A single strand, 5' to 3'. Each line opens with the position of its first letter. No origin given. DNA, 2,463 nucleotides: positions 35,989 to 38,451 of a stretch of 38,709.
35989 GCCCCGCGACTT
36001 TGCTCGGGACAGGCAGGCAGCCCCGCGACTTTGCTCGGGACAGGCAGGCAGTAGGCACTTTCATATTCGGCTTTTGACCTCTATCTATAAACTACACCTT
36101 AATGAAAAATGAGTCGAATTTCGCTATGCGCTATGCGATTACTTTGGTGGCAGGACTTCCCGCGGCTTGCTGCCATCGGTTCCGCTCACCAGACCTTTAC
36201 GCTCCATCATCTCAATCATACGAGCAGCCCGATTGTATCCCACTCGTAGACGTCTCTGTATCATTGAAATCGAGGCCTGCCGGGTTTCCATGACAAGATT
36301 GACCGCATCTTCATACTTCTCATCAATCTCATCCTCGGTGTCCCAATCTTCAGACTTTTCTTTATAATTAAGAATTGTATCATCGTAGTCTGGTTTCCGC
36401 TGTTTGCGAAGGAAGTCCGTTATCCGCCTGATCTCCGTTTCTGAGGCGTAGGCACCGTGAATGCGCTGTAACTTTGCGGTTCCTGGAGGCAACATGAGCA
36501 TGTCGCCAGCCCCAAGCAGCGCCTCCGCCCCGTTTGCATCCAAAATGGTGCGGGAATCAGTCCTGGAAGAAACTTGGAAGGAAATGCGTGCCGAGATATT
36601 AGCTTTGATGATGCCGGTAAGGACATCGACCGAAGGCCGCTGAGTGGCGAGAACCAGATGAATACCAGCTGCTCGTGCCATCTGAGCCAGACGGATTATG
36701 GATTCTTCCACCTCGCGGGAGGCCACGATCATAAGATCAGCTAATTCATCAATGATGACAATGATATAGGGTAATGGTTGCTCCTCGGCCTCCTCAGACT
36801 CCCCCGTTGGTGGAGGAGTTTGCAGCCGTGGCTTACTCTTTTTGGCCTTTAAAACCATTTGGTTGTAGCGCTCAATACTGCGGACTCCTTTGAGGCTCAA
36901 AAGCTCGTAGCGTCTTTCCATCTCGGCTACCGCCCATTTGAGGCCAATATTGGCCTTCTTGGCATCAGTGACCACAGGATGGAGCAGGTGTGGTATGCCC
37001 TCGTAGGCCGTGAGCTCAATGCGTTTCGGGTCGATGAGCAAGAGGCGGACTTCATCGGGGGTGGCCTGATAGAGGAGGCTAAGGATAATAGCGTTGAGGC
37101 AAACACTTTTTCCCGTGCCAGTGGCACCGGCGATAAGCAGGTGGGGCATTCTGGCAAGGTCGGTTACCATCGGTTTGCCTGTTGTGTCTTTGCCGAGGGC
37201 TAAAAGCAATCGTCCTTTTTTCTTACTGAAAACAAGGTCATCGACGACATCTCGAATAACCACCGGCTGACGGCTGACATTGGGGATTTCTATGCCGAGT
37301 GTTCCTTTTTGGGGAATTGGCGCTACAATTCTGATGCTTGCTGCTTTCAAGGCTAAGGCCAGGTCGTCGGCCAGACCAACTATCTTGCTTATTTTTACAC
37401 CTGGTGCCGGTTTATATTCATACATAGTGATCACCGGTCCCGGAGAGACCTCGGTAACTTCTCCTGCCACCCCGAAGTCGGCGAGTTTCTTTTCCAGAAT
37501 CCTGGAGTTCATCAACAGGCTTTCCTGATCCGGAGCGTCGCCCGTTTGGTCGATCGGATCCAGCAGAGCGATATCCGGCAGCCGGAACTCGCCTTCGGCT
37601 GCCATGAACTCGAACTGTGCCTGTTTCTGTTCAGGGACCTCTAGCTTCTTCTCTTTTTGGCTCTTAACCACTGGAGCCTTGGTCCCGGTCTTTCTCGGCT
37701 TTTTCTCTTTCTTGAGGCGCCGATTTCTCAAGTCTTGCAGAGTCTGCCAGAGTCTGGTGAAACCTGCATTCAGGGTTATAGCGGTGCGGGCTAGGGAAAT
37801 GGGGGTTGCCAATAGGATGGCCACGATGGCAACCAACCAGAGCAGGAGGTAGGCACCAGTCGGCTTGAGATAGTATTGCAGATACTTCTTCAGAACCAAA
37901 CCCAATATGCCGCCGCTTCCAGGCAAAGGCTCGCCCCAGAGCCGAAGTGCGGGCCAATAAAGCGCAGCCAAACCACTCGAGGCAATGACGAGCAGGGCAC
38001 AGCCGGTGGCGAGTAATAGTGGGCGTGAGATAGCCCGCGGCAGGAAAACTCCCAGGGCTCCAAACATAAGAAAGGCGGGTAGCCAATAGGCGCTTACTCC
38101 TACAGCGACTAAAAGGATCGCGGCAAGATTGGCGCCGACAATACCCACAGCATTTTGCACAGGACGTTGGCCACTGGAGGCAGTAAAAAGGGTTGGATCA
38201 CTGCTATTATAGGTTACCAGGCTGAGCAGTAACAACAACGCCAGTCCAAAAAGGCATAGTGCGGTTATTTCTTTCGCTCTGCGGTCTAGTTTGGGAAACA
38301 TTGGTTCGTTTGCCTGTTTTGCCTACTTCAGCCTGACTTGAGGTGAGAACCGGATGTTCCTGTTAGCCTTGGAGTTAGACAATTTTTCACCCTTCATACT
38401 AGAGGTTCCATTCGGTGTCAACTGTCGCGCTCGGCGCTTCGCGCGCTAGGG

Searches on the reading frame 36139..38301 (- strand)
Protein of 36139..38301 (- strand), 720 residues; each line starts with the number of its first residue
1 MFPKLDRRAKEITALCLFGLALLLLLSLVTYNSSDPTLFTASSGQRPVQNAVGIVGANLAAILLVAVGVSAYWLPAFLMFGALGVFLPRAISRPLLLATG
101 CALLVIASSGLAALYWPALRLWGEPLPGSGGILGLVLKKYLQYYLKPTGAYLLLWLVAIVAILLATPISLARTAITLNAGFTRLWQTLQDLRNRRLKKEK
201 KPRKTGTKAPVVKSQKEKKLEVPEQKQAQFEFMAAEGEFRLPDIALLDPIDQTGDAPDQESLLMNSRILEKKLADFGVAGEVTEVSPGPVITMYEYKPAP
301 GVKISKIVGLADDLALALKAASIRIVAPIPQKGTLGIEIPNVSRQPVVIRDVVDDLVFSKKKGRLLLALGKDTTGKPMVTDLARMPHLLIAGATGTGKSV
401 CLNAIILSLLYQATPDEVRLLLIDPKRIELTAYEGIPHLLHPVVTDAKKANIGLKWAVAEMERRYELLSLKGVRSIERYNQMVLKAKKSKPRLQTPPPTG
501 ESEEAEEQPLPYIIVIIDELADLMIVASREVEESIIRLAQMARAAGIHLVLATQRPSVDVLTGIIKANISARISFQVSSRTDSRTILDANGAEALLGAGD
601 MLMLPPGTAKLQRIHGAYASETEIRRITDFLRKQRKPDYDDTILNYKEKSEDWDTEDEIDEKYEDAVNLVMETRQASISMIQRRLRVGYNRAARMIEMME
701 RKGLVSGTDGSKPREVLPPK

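Call 40: find_encoding_contigs(protein=window:36139-38301:-, flank=10000, max_places=4)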
Protein window:36139-38301:- (720 aa): no gene with exactly this product is on record in the collection.
